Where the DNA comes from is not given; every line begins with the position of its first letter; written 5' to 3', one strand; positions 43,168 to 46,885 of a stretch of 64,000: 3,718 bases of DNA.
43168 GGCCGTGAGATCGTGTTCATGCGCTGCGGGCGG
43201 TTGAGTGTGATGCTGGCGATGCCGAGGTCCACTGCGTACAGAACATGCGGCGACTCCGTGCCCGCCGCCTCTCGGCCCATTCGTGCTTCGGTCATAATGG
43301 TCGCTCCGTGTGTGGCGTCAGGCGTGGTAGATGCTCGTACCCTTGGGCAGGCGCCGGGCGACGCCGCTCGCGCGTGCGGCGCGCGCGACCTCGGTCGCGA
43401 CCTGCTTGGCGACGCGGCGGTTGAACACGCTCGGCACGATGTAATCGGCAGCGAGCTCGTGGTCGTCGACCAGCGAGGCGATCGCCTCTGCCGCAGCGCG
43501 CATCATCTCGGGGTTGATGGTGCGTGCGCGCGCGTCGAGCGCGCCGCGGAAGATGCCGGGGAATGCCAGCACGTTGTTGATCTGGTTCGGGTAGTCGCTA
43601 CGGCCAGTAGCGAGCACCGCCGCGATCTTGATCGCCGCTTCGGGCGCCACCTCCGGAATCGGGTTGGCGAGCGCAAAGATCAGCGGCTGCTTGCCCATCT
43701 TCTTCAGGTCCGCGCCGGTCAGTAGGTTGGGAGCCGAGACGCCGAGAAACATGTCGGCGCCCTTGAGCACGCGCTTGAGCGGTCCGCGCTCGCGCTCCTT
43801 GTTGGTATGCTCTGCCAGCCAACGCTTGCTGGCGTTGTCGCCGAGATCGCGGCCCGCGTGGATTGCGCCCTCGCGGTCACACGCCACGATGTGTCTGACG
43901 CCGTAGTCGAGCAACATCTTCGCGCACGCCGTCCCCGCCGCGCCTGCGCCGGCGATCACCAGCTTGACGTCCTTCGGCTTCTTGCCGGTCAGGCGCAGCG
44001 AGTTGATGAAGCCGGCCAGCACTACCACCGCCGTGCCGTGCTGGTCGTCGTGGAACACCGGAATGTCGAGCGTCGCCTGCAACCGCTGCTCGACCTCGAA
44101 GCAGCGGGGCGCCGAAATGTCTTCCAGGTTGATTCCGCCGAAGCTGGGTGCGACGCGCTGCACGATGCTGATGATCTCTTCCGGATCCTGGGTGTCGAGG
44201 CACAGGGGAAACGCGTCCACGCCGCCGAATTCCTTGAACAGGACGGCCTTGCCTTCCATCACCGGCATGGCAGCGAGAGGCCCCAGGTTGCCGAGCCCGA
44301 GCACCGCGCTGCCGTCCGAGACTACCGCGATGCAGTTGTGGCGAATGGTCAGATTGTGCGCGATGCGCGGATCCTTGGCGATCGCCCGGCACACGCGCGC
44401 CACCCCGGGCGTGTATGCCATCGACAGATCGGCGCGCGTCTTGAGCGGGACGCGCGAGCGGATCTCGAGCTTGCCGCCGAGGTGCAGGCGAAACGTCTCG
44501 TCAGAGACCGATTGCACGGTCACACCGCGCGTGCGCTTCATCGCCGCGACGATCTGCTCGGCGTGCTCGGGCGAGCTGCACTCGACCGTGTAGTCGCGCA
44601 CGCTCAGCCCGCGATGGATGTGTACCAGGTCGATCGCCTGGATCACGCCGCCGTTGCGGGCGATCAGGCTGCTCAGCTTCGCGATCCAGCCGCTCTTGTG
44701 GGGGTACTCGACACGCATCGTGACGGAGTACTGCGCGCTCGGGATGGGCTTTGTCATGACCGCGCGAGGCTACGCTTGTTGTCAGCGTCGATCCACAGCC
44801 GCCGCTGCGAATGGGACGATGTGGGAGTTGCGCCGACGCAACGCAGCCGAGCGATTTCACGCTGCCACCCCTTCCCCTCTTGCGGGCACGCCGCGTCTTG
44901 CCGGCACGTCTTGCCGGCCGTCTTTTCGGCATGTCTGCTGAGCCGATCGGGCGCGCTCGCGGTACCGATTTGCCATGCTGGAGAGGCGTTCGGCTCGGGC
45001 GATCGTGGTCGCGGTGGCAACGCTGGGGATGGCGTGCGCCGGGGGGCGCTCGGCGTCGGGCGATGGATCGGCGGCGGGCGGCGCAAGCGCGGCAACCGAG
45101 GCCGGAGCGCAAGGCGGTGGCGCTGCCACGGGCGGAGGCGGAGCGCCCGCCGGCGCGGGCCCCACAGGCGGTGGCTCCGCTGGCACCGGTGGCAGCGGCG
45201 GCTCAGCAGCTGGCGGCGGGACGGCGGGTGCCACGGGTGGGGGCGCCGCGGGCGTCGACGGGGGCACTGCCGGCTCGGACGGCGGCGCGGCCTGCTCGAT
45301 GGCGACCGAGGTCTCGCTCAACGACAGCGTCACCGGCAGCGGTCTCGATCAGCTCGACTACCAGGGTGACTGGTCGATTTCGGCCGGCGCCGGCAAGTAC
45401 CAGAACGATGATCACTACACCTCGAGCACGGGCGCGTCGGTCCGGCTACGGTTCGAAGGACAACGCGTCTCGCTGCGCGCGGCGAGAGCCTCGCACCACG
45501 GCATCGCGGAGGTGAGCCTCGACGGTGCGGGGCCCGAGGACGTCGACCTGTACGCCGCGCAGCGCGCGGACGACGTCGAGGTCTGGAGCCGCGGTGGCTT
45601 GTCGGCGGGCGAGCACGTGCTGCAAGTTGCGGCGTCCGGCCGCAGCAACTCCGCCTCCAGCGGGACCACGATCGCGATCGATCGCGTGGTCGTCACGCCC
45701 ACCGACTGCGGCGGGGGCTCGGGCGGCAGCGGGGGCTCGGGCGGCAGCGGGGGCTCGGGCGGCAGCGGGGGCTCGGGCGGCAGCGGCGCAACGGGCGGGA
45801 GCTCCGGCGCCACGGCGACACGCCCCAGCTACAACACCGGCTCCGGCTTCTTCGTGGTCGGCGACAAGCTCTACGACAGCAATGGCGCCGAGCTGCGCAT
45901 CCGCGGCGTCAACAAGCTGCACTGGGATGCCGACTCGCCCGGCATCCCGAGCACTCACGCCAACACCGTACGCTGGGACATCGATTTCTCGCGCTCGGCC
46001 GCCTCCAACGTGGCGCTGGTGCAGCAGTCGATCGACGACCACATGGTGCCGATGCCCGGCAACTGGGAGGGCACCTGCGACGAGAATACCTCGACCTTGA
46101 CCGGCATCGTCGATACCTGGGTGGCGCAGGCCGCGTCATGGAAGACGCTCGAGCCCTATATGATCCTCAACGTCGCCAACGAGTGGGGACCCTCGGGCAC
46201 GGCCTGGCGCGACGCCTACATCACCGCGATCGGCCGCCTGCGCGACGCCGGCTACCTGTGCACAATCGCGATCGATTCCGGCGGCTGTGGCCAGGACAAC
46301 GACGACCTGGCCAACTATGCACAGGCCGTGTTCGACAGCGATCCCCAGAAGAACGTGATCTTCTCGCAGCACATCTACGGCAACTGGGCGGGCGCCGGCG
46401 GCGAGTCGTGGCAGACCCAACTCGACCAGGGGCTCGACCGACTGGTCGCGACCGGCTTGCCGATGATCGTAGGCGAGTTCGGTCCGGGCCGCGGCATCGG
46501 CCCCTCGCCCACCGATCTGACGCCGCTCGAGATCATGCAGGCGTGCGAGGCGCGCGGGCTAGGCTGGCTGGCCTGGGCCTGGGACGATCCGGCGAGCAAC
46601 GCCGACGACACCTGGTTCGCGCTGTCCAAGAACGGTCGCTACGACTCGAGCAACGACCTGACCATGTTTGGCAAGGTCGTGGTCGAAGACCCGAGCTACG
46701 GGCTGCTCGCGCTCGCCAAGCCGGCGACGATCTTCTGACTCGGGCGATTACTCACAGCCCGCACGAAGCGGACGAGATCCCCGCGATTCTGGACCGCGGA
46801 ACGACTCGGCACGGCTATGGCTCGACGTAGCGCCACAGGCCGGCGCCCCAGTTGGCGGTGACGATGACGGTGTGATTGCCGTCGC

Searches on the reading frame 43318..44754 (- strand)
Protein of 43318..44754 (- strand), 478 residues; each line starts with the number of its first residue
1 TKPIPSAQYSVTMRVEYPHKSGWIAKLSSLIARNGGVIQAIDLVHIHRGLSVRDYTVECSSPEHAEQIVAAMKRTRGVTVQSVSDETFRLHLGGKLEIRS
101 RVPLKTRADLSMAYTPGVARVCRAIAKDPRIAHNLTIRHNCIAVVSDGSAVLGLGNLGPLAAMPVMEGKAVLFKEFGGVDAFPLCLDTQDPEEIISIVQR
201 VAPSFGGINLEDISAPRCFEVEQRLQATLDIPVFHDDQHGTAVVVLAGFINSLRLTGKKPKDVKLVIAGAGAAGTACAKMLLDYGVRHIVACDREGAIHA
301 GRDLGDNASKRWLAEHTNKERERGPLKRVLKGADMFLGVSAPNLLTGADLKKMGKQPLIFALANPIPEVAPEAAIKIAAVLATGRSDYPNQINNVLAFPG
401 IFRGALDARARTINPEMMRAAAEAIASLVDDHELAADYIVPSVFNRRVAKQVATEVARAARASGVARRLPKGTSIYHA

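Call 56: search_protein_families(library=pfam, proteins=[window:43318-44754:-], max_evalue=0.00001)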
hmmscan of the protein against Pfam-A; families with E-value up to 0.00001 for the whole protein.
window:43318-44754:- (478 aa): 2 families
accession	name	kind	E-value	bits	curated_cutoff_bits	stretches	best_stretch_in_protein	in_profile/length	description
PF00390.24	malic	-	1.6e-30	106.7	23.1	1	95-226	3-182/182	Malic enzyme, N-terminal domain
PF03949.21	Malic_M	-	1.2e-27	97.3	23.5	1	240-460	3-257/258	Malic enzyme, NAD binding domain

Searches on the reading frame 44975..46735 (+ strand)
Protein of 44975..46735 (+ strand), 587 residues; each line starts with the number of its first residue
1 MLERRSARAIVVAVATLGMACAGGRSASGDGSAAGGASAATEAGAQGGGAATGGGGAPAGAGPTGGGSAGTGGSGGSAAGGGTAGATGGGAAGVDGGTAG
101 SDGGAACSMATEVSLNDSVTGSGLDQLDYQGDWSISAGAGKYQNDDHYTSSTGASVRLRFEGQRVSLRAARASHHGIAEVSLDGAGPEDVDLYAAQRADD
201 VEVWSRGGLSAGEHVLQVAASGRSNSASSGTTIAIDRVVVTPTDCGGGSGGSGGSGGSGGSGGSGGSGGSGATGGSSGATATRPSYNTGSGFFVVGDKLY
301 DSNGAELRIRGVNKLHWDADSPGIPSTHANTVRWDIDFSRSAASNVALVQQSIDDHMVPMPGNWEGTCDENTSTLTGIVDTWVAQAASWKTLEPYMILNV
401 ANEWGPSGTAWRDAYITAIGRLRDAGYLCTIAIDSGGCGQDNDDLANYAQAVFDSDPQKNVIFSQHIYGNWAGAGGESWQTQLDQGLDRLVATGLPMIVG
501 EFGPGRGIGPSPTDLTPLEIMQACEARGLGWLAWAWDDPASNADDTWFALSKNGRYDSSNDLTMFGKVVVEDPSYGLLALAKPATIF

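Call 56: search_protein_families(library=pfam, proteins=[window:44975-46735:+], max_evalue=0.00001)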
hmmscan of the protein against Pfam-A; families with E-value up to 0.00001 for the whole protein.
window:44975-46735:+ (587 aa): 1 family
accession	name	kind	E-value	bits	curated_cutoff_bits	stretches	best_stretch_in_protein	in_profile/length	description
PF00150.24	Cellulase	-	2.4e-15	57.2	23.5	1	362-537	86-269/272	Cellulase (glycosyl hydrolase family 5)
